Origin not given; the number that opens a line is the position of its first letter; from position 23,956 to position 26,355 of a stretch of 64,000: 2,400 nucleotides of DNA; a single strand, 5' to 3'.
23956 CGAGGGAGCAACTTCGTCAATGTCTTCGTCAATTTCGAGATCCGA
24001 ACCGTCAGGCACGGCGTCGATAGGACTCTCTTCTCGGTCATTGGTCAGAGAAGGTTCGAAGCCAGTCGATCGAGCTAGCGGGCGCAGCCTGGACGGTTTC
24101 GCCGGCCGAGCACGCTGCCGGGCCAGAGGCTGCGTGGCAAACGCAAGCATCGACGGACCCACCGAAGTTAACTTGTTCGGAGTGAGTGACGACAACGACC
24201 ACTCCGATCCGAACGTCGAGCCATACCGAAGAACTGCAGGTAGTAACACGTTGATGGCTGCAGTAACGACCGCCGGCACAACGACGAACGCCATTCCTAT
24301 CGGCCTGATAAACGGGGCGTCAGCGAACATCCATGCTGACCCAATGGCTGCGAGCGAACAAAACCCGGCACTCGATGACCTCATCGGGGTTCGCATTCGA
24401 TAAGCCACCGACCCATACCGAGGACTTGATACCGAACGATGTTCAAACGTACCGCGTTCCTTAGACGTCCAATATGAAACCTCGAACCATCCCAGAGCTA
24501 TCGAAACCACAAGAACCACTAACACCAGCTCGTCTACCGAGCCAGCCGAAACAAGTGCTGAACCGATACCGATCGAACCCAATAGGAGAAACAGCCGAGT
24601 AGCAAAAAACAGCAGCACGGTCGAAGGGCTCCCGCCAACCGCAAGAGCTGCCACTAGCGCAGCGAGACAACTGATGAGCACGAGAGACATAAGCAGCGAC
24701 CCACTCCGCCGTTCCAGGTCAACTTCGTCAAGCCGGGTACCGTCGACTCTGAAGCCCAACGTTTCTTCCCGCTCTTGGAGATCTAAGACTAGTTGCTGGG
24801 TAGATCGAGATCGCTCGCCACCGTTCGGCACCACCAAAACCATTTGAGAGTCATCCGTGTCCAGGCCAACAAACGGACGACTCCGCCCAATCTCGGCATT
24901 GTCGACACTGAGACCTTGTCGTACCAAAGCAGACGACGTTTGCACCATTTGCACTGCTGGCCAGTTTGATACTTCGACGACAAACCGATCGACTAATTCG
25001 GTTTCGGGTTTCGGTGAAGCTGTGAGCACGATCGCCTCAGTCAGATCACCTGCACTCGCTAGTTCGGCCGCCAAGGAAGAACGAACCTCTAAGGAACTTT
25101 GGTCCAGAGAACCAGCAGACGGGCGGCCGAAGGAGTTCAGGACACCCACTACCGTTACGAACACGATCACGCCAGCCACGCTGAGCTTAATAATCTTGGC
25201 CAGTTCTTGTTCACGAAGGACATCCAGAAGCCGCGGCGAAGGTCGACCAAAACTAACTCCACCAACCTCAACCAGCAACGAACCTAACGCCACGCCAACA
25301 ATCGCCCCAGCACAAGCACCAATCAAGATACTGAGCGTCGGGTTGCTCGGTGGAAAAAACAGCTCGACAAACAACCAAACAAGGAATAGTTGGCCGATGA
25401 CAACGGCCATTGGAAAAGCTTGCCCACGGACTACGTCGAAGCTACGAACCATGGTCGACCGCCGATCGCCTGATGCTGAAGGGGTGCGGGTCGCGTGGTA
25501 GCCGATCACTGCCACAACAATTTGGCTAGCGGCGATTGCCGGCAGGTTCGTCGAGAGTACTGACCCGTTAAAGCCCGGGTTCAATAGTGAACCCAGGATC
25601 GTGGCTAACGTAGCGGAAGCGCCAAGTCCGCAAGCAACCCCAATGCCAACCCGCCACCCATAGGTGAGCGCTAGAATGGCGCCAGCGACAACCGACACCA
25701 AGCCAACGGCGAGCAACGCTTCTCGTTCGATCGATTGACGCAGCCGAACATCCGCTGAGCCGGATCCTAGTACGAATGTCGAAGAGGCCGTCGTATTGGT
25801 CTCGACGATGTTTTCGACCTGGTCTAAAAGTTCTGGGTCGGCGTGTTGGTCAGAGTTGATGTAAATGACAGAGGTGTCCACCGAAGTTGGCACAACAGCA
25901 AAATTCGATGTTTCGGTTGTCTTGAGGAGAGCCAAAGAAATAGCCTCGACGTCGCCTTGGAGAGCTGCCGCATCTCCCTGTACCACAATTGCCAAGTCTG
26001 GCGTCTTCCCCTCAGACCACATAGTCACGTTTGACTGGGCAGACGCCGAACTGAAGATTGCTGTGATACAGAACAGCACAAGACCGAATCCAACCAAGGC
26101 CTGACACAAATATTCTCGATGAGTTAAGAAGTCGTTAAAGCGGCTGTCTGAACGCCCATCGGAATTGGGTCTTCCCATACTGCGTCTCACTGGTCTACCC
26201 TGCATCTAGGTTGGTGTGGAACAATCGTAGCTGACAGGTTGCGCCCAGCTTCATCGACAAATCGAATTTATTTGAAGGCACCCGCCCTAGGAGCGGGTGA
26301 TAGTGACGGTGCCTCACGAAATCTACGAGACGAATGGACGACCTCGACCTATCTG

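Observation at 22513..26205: Unusual fusion: 12-TM RND/MMPL-like transporter body with a C-terminal active Ser/Thr kinase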

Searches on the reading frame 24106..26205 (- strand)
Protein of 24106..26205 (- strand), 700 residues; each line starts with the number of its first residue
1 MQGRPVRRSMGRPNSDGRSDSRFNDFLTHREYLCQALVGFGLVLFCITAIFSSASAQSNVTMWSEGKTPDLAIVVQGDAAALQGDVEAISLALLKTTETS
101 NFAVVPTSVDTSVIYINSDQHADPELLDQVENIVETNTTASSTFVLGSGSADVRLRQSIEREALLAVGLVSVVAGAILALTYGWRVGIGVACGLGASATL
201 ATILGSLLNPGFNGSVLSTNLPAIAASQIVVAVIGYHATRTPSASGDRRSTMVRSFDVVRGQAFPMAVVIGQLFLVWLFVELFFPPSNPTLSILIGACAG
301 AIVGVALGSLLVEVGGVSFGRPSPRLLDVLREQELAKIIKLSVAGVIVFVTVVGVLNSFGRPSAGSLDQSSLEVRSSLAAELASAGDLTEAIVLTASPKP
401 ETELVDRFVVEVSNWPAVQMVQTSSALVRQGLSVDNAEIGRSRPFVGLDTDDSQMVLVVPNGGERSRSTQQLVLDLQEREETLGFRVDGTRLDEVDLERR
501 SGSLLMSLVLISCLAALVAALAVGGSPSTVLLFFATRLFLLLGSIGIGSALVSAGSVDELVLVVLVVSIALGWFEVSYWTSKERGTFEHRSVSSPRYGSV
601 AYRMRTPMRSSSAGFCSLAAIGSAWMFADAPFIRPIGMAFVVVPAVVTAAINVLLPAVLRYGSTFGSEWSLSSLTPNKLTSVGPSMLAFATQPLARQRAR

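Call 8: find_homologous_proteins(query=window:24115-26205:-, max_evalue=0.001)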
Query seq(697 aa): 8000 candidates shared short words with the query, none scored E <= 0.001.
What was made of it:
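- Tried and rejected: The word-indexed homologue search with aa 1-697 gave no hits (call 8).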

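Call 11: search_solved_structures(query=window:24106-26205:-, max_evalue=10)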
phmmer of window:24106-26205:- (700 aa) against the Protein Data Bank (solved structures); distinct sequences matched with E-value up to 10: 3.
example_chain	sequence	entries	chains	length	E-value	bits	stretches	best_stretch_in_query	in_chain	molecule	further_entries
5xa2_A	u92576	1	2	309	0.2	13.3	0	157-292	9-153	Cysteine synthase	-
5xoq_A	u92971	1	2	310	0.2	13.3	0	157-292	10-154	Cysteine synthase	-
4oxp_A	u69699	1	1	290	1.7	10.3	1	459-511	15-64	Ribonuclease E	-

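Call 14: find_related_loci(query=window:24106-26205:-, collection=genome_contigs, flank=10000)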
Query window:24106-26205:- (700 aa) in genome_contigs; peptide patterns used: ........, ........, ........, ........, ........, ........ (x = any residue, [..] = any of these).
84 stretches matched a pattern; 1 encode a relative of the query (tblastn E <= 1e-3); 1 distinct loci.
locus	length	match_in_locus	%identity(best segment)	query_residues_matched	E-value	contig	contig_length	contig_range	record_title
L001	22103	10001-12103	54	1-698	0e+0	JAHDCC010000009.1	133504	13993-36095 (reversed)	MAG: Acidimicrobiales bacterium isolate MAG-125 RZ_347, whole genome shotgun sequence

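Call 17: search_protein_families(library=pfam, proteins=[L001:10016-13927:+, L001:8397-9917:-, L001:13958-14623:-, L001:7132-8394:+, L001:3324-5879:-], max_evalue=0.1)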
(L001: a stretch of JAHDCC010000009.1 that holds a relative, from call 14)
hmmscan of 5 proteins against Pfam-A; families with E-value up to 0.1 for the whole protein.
L001:10016-13927:+ (1303 aa): 7 families
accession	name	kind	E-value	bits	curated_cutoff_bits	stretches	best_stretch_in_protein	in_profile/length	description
PF00069.31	Pkinase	-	2.4e-40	139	31.7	1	833-1077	5-254/263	Protein kinase domain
PF07714.23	PK_Tyr_Ser-Thr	-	1.2e-22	80.9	23.1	1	836-1075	8-249/258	Protein tyrosine and serine/threonine kinase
PF01636.29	APH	-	1.1e-05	25.7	23.2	1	942-972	166-197/239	Phosphotransferase enzyme family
PF03109.22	ABC1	-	0.00024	20.7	22.9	1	902-975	144-217/244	ABC1 atypical kinase-like domain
PF14531.12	Kinase-like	-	0.044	13.5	25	0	929-1035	149-259/289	Kinase-like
PF19974.5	TCAD9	-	0.059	13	40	0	944-973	297-325/429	Ternary complex associated domain 9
PF02468.20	PsbN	-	0.081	13.2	25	0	332-361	2-31/43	Photosystem II reaction centre N protein (psbN)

L001:8397-9917:- (506 aa): 5 families
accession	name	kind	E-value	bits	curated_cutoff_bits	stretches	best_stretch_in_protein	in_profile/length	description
PF00982.27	Glyco_transf_20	-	1.6e-138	462.8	32.5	1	40-502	2-471/473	Glycosyltransferase family 20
PF13692.12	Glyco_trans_1_4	-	1.5e-05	25.7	27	1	312-469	6-141/142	Glycosyl transferases group 1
PF00534.26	Glycos_transf_1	-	0.00081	19.4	26.4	0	395-479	84-165/172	Glycosyl transferases group 1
PF02575.21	YbaB_DNA_bd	-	0.019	15.6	25.5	0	446-481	47-81/91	YbaB/EbfC DNA-binding family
PF20706.3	GT4-conflict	-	0.08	12.3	26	0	302-446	194-320/385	Family 4 Glycosyltransferase in conflict systems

L001:13958-14623:- (221 aa): 2 families
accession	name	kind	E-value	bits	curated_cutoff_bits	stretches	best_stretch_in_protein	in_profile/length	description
PF00486.34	Trans_reg_C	-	1.3e-26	92.9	26.2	1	144-217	2-77/77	Transcriptional regulatory protein, C terminal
PF21695.3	GlnR_1st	-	0.0011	19.3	27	1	42-110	42-108/111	Transcription regulator GlnR, N-terminal domain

L001:7132-8394:+ (420 aa): 1 family
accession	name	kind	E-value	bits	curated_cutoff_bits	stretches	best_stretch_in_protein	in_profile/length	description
PF00275.25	EPSP_synthase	-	2.6e-112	376.1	22.8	1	16-416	8-417/417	EPSP synthase (3-phosphoshikimate 1-carboxyvinyltransferase)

L001:3324-5879:- (851 aa): 4 families
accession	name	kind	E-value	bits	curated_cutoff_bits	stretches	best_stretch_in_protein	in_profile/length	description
PF14344.12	DUF4397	-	2.8e-15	57.4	30.6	1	605-724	1-115/119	Domain of unknown function (DUF4397)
PF07714.23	PK_Tyr_Ser-Thr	-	7.3e-05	22.6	23.1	1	65-177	71-194/258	Protein tyrosine and serine/threonine kinase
PF00069.31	Pkinase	-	0.00069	19.5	31.7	1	68-177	71-187/263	Protein kinase domain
PF06832.18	BiPBP_C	-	0.02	15.2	26.8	0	709-763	31-84/90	Penicillin-Binding Protein C-terminus Family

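Call 23: search_protein_representatives(protein=window:24106-26205:-)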
Query: 700 residues. Proteins with E-value up to 0.001 (for the whole library): 15; up to 1e-10: 5; up to 1e-30: 1. The best 15 are listed.
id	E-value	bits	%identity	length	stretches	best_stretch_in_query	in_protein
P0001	0.0e+00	1460.6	100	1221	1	10-700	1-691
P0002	5.2e-20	88.0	27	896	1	59-659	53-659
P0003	5.6e-13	64.8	24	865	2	344-660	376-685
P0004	1.1e-12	63.8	27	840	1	62-610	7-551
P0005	6.5e-11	57.9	27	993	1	61-577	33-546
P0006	2.5e-10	56.0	25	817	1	65-659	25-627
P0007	4.8e-10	55.0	27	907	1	33-578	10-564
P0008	3.4e-09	52.3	25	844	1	113-659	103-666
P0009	1.0e-07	47.4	25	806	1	62-643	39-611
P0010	1.2e-07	47.1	25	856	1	52-662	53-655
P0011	1.6e-07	46.8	27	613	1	37-639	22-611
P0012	1.1e-06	43.9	25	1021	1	34-659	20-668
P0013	5.9e-05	38.2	26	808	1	113-643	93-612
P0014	4.9e-04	35.2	25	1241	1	61-660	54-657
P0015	7.0e-04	34.7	24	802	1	32-659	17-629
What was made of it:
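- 22513..26205 (-): Whole ORF, 1230 aa from the first ATG. The likely true start is the conserved GTG at 26190, giving 1225 aa. The database gene call P0001 starts at M10 (call 23).
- Tried and rejected: Exhaustive HMMER was needed (call 23).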

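Call 24: search_protein_families(library=pfam, proteins=[P0002, P0003, P0004, P0005, P0006, P0007, P0008, P0009, P0010, P0011], max_evalue=0.01)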
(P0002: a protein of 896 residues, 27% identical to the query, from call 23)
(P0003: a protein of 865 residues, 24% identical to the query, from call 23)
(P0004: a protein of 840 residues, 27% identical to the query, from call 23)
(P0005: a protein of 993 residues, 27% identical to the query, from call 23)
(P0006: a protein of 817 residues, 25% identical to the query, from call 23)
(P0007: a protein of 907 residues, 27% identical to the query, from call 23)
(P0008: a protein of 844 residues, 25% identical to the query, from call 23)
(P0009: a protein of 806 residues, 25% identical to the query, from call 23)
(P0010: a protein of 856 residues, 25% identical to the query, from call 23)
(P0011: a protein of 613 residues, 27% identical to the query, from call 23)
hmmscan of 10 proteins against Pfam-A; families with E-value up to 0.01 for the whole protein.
P0002 (896 aa): 0 families

P0003 (865 aa): 0 families

P0004 (840 aa): 0 families

P0005 (993 aa): 0 families

P0006 (817 aa): 0 families

P0007 (907 aa): 0 families

P0008 (844 aa): 0 families

P0009 (806 aa): 0 families

P0010 (856 aa): 0 families

P0011 (613 aa): 0 families

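Call 25: predict_structure(protein=window:24106-26205:-)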
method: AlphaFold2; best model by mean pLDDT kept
length: 700 residues; sequences in the alignment: 1
mean_pLDDT: 43.5   pTM: 0.27
mean pLDDT of the five models: 43.5, 37.6, 36.6, 35.6, 30.8
residues with pLDDT >= 90: 0; 70-90: 10; 50-70: 115; < 50: 575
segments of 3 or more residues with pLDDT < 50: 3-15, 43-67, 149-160, 162-172, 179-182, 191-193, 195-200, 209-211, 213-276, 278-294, 300-514, 516-524, 526-536, 538-570, 573-700
pLDDT, mean of each block of 10 residues (from residue 1): 41 47 50 50 48 38 43 64 69 63 54 58 61 68 53 43 47 50 50 46 48 43 39 38 36 37 43 47 44 47 46 40 38 41 42 41 38 38 34 28 25 26 28 37 42 40 42 45 38 37 43 47 46 47 46 42 46 47 38 38 32 37 38 42 43 43 41 39 42 37
secondary structure, 60 per line:
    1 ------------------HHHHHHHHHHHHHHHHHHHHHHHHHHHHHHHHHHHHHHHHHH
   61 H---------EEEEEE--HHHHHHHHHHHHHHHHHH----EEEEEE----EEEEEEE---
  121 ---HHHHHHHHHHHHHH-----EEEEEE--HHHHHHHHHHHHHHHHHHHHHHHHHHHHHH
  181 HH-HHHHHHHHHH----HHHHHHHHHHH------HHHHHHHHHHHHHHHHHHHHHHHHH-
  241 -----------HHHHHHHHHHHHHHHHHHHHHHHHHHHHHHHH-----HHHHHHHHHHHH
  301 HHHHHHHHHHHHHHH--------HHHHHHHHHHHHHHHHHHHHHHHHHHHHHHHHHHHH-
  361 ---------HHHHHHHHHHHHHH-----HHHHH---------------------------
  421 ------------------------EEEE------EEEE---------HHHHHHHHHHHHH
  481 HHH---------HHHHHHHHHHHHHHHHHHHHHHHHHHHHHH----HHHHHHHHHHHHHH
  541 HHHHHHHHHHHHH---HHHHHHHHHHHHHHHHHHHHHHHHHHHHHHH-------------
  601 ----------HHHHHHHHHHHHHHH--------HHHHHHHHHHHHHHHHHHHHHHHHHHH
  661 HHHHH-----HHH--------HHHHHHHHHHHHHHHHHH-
elements in order (helices of 4 or more, strands of 3 or more residues): H19-61 E71-76 H79-96 E101-106 E111-117 H124-137 E143-148 H151-182 H184-193 H198-208 H215-239 H252-283 H289-315 H324-359 H370-383 H389-393 E445-448 E455-458 H468-483 H493-522 H527-553 H557-587 H611-625 H634-665 H682-699
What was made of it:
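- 25732..26031 (-): aa 59-158: periplasmic domain 1. It is predicted as beta-alpha-beta-beta-alpha-beta (ferredoxin-like, as in RND porter subdomains) and ends in the conserved G147...D152 motif. Low-confidence single-sequence model, DSSP only (call 25).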

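Call 27: search_protein_families(library=pfam, proteins=[P0012, P0013, P0014, P0015, P0001], max_evalue=1)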
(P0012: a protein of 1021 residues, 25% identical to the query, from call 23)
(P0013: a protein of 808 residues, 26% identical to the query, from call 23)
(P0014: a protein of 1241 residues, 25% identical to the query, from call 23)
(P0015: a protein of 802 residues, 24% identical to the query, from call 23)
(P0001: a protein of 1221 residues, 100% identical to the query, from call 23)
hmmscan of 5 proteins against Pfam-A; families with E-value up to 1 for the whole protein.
P0012 (1021 aa): 2 families
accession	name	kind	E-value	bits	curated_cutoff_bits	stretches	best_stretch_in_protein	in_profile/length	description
PF00465.25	Fe-ADH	-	0.091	12.8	31.3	1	104-155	42-94/168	Iron-containing alcohol dehydrogenase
PF22167.2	PH0730-like_N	-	0.12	12.9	30.2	1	966-985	9-28/60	PH0730-like, N-terminal domain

P0013 (808 aa): 0 families

P0014 (1241 aa): 0 families

P0015 (802 aa): 2 families
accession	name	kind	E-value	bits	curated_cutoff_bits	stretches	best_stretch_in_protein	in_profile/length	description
PF03899.21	ATP-synt_I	-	0.048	14.5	25.1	1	252-304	4-56/99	ATP synthase I chain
PF22167.2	PH0730-like_N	-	0.082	13.5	30.2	1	765-786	9-30/60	PH0730-like, N-terminal domain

P0001 (1221 aa): 10 families
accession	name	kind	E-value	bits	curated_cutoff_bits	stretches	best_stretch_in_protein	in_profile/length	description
PF00069.31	Pkinase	-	5.8e-39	134.5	31.7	1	774-1020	3-254/263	Protein kinase domain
PF07714.23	PK_Tyr_Ser-Thr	-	1.8e-19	70.5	23.1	1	777-1017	6-248/258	Protein tyrosine and serine/threonine kinase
PF01636.29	APH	-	3.1e-07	30.8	23.2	2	886-914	167-196/239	Phosphotransferase enzyme family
PF03109.22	ABC1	-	3.3e-05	23.6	22.9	1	845-917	144-216/244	ABC1 atypical kinase-like domain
PF14531.12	Kinase-like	-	0.0058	16.4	25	1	882-975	159-256/289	Kinase-like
PF19974.5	TCAD9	-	0.05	13.2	40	1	885-916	295-325/429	Ternary complex associated domain 9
PF02468.20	PsbN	-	0.074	13.4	25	1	326-355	3-32/43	Photosystem II reaction centre N protein (psbN)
PF06293.20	Kdo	-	0.11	12.4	21.3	1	876-912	126-166/207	Lipopolysaccharide kinase (Kdo/WaaP) family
PF01163.29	RIO1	-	0.17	11.9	22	0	847-913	84-149/187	RIO domain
PF22268.1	DUF6954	-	0.53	10.4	27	0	521-563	4-46/58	Family of unknown function (DUF6954)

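Call 28: find_homologous_proteins(query=A1, max_evalue=0.001)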
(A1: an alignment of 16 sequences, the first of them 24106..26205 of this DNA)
Query A1 (16 sequences) (700 aa, profile of the alignment): 4 proteins with E <= 0.001 among 8000 candidates.
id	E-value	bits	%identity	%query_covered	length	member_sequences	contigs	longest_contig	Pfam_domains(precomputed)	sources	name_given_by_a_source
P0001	4.2e-220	751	100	99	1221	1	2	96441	PF07714.24,PF00069.32,PF03109.23,PF01636.30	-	-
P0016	2.1e-212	726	53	99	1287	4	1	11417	PF07714.24,PF00069.32,PF01636.30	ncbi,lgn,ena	-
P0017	7.0e-6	42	31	10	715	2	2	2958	PF03176.22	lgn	-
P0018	5.0e-4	36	41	5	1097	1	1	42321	PF03176.22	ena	-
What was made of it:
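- On MMPL family (PF03176): PF03176 proteins are the only outgroup hits in the 5.8-billion-protein search (call 28).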

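Call 29: search_solved_structures(query=A1, max_evalue=10, show_alignments=2)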
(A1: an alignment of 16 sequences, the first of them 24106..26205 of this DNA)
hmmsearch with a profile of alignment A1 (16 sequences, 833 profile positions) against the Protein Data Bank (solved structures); distinct sequences matched with E-value up to 10: 14.
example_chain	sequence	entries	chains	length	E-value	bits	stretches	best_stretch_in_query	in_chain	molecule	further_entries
6n40_A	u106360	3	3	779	3e-06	28.7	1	85-644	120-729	Membrane protein, MmpL family protein | Trehalose monomycolate exporter MmpL3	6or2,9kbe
7k7m_A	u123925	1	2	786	3.3e-06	28.6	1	85-644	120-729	Drug exporters of the RND superfamily-like protein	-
8qkk_A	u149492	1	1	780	5.1e-06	28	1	85-644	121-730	Trehalose monomycolate exporter MmpL3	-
6ajf_A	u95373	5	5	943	8.5e-06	27.2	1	85-643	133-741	Drug exporters of the RND superfamily-like protein,Endolysin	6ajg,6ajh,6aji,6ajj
7wnx_A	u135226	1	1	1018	8.9e-06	27.2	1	85-644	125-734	Trehalose monomycolate exporter MmpL3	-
7k8a_A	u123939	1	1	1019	8.9e-06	27.2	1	85-644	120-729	Drug exporters of the RND superfamily-like protein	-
7k8b_A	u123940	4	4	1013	9.8e-06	27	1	85-644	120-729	Drug exporters of the RND superfamily-like protein | Trehalose monomycolate exporter MmpL3 | MmpL3 transporter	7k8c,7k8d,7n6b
7c2m_A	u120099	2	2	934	1.5e-05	26.4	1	85-643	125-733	Chimera of drug exporters of the RND superfamily-like protein and Endolysin | Drug exporters of the RND superfamily-like protein,Endolysin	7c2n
9ddm_Y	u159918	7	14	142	0.34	12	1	14-116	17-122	Tol-Pal system protein TolR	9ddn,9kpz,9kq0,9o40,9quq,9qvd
9k49_F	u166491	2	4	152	0.42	11.7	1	14-116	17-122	Tol-Pal system protein TolR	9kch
8odt_F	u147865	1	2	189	0.78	10.8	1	14-115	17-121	Tol-Pal system protein TolR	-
7v8p_A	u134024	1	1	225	1.2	10.1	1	773-795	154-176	Chromosome partition protein MukE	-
3euh_C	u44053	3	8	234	1.3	10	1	773-795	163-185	MukE | Chromosome partition protein MukE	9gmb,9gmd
3rpu_G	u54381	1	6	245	1.4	9.9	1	773-795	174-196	Chromosome partition protein mukE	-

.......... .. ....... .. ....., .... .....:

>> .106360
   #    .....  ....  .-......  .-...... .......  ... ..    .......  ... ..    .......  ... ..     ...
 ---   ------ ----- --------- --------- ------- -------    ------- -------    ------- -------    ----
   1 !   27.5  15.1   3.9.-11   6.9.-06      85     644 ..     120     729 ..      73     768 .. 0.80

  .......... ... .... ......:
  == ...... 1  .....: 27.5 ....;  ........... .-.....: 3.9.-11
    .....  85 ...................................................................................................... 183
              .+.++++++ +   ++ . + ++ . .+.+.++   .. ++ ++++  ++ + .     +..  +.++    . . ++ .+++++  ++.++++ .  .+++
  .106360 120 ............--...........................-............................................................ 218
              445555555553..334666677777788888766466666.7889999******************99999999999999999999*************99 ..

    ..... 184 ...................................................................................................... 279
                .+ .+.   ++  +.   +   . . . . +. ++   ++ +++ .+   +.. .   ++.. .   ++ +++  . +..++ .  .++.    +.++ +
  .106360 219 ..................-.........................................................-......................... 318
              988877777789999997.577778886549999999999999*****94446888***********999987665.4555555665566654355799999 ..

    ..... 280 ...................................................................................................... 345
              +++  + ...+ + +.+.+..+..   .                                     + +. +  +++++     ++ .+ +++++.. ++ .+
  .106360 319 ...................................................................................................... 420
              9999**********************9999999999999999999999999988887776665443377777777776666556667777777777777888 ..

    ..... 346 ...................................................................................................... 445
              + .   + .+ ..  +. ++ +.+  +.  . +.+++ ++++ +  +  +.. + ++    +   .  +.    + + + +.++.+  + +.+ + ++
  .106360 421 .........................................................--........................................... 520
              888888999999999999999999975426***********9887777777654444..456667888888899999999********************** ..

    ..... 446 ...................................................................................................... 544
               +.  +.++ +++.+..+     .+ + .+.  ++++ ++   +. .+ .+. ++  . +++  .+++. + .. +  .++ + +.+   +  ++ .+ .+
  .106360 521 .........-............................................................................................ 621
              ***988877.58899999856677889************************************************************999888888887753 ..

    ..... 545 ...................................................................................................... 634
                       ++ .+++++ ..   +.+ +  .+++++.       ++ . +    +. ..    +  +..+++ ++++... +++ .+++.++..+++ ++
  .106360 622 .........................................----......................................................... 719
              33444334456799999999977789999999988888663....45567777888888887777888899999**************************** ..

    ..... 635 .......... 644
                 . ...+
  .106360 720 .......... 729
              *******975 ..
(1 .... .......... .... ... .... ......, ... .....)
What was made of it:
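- On RND superfamily: TM11 is placed by its alignment to MmpL3 (call 29).
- On MMPL family (PF03176): Family profile versus PDB: only MmpL3 is hit, E=3e-6, 560 collinear positions (call 29).
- Checked: I place it by its alignment to MmpL3 TM11 (call 29).
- E=3e-6, profile positions 85-644 against MmpL3 120-729 (call 29). MmpL3, the trehalose monomycolate exporter, is the only solved structure matched (call 29).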
